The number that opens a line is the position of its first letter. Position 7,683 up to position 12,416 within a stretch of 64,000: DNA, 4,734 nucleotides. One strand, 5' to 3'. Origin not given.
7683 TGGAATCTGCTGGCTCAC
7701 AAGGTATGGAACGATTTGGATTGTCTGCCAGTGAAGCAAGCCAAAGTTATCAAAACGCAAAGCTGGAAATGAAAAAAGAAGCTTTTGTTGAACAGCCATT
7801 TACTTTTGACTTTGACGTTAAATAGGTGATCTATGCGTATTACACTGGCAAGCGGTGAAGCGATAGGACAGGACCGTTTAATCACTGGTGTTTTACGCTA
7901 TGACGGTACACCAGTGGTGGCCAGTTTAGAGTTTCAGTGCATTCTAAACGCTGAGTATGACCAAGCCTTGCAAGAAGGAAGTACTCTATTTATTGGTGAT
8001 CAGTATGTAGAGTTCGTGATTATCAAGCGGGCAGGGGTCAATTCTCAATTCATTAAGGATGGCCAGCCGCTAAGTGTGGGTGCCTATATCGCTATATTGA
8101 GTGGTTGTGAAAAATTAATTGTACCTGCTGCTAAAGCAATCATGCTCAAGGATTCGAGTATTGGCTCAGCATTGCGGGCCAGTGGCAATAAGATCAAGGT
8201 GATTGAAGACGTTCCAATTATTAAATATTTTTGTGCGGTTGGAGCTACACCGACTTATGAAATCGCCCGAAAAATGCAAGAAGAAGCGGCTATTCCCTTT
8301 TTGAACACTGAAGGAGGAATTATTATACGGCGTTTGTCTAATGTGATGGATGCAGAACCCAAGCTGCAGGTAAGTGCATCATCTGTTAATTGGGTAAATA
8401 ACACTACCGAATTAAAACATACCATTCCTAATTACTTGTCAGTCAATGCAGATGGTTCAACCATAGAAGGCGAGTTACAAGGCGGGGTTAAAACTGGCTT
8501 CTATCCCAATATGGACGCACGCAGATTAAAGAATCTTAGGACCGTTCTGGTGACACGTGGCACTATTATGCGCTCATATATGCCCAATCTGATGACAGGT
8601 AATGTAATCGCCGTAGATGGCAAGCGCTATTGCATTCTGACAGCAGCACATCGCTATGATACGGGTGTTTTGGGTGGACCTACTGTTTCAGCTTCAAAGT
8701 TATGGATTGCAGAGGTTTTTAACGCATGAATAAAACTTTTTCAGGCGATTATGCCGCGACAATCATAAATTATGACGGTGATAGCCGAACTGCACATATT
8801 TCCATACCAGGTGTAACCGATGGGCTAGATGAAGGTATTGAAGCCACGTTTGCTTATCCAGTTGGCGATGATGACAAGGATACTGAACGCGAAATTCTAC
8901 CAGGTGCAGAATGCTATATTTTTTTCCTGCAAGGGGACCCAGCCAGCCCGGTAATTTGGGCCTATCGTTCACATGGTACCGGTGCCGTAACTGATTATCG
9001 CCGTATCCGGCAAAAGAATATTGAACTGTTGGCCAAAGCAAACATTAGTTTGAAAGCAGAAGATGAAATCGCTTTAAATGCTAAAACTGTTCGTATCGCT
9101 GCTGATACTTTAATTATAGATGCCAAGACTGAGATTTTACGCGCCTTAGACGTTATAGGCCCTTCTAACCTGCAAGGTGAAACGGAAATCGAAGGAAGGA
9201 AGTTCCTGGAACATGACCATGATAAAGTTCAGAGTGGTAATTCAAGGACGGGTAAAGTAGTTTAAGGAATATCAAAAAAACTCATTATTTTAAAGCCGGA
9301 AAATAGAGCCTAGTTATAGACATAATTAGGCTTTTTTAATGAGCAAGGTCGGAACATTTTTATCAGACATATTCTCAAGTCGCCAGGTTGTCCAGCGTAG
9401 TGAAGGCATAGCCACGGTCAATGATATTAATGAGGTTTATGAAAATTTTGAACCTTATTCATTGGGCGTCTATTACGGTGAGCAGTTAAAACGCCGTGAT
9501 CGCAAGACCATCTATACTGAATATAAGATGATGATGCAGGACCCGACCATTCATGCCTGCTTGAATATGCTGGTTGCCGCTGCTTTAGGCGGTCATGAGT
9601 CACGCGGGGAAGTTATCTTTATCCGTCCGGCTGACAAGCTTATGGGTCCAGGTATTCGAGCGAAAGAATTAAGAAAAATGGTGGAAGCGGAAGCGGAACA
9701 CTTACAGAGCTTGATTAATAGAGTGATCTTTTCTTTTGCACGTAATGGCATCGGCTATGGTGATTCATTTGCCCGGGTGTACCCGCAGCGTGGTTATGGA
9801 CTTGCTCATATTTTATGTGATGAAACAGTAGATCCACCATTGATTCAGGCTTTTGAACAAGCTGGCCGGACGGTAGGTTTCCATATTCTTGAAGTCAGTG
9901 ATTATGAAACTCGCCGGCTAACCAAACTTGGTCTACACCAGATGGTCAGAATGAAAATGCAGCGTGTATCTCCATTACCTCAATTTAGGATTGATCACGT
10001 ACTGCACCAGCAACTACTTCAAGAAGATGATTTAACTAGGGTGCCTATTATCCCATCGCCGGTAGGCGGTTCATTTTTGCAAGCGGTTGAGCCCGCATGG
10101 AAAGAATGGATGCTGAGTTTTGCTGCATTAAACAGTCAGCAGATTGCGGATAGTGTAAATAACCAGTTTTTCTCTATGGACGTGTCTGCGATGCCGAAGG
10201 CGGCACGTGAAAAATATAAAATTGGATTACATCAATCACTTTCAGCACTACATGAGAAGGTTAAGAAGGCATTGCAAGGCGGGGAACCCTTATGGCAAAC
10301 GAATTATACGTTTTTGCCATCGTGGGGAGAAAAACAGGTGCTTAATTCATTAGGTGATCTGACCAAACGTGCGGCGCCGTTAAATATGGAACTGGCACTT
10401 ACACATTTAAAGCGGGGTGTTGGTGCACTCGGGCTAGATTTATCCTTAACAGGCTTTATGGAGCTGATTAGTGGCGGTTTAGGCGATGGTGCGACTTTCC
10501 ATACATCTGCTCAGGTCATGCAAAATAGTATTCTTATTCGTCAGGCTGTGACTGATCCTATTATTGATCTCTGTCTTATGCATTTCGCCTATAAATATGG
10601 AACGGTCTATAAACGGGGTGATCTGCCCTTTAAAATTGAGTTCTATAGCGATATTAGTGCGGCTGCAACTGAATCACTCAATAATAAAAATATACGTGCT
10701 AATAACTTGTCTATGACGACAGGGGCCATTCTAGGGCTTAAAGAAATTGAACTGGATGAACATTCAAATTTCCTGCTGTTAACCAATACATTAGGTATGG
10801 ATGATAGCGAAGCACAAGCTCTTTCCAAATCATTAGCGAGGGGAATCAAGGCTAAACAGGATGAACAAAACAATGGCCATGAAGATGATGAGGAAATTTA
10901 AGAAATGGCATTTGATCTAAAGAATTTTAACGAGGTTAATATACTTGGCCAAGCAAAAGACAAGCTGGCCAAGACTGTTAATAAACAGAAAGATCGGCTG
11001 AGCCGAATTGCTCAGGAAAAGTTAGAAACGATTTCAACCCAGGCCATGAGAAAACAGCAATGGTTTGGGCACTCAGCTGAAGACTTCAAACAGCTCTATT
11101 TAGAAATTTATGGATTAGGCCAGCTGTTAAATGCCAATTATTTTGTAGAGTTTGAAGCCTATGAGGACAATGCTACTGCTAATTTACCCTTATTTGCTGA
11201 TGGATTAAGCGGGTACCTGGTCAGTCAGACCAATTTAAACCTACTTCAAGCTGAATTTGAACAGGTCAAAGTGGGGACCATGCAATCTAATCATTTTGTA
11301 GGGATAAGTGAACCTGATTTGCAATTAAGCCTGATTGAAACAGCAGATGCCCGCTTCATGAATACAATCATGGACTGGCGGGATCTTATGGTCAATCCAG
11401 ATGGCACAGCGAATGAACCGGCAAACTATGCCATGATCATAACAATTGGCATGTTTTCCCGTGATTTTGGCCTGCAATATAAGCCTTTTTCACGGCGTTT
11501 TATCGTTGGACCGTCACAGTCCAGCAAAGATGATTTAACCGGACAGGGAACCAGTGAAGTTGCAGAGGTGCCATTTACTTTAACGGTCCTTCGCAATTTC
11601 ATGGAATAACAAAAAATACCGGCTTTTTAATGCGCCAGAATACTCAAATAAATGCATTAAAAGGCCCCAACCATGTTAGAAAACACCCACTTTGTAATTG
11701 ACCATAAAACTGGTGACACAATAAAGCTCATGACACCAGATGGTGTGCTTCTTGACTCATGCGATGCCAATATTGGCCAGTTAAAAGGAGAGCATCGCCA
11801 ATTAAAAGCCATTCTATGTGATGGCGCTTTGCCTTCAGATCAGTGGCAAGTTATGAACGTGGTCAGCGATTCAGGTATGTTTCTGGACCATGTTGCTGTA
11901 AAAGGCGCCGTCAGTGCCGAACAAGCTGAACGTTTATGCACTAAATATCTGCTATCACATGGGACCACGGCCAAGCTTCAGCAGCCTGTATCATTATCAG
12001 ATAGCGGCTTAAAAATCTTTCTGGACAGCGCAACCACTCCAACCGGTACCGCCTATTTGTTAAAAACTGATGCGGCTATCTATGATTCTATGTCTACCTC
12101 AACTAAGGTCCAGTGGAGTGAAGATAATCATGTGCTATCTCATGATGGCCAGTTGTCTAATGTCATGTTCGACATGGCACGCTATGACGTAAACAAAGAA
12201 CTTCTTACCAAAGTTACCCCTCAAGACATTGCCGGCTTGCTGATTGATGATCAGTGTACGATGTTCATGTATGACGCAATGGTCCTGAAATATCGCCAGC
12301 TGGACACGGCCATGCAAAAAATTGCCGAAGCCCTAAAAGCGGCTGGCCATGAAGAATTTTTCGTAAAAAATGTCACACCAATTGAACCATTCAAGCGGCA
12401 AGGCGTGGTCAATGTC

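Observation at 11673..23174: Late-expressed block of giant proteins next to the portal: a Dar-like / polyvalent-protein counter-defence cargo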

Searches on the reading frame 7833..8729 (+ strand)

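Call 3: search_protein_families(library=pfam, proteins=[window:7833-8729:+], max_evalue=0.01)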
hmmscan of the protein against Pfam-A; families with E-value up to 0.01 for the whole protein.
window:7833-8729:+ (298 aa): 0 families

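Call 8: search_protein_families(library=phrogs, proteins=[window:7833-8729:+], max_evalue=0.001)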
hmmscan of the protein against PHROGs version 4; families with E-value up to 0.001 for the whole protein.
window:7833-8729:+ (298 aa): 1 family
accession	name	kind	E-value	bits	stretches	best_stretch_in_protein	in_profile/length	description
phrog_1390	-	tail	3.3e-46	159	1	7-295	15-326/328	tail protein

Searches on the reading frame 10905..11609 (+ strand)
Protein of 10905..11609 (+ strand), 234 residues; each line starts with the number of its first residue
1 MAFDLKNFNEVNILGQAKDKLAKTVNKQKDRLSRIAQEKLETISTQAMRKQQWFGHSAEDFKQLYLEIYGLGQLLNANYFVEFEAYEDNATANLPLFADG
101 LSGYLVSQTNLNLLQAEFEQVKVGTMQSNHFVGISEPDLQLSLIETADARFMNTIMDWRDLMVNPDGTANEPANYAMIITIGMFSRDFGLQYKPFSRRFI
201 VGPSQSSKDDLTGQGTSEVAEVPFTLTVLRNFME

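Call 3: search_protein_families(library=pfam, proteins=[window:10905-11609:+], max_evalue=0.01)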
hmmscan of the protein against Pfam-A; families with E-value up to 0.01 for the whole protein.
window:10905-11609:+ (234 aa): 0 families

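Call 8: search_protein_families(library=phrogs, proteins=[window:10905-11609:+], max_evalue=0.001)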
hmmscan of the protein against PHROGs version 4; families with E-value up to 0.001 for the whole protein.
window:10905-11609:+ (234 aa): 2 families
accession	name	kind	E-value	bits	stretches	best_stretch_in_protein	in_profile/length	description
phrog_7274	-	unknown function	5.4e-68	230.1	1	9-234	2-225/227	-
phrog_1842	-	tail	4e-05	24.5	1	115-185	73-143/204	tail tube protein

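Call 33: search_protein_families(library=pfam, proteins=[window:10905-11606:+], max_evalue=10)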
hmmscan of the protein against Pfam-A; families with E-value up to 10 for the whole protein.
window:10905-11606:+ (234 aa): 0 families

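Call 82: search_protein_families(library=ncbifam, proteins=[window:10905-11606:+], max_evalue=0.01)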
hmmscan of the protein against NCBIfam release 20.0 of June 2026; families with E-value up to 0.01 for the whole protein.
window:10905-11606:+ (234 aa): 0 families

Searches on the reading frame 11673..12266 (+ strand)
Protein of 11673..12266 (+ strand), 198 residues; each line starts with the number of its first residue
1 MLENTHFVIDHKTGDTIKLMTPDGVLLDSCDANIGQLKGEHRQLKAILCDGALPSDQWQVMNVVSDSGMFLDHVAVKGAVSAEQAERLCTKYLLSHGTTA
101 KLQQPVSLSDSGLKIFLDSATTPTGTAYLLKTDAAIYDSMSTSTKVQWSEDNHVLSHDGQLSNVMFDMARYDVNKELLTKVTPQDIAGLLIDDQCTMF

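Call 33: search_protein_families(library=pfam, proteins=[window:11673-12266:+], max_evalue=10)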
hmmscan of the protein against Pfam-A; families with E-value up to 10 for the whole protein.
window:11673-12266:+ (198 aa): 2 families
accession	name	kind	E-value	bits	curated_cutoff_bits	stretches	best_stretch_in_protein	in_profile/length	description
PF16708.10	LppA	-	0.0028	18.1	26.4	1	28-72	62-107/153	Lipoprotein confined to pathogenic Mycobacterium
PF23795.1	SH3_YKFC_2nd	-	0.062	13.6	27.4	1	122-137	41-57/57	YKFC SH3b2 domain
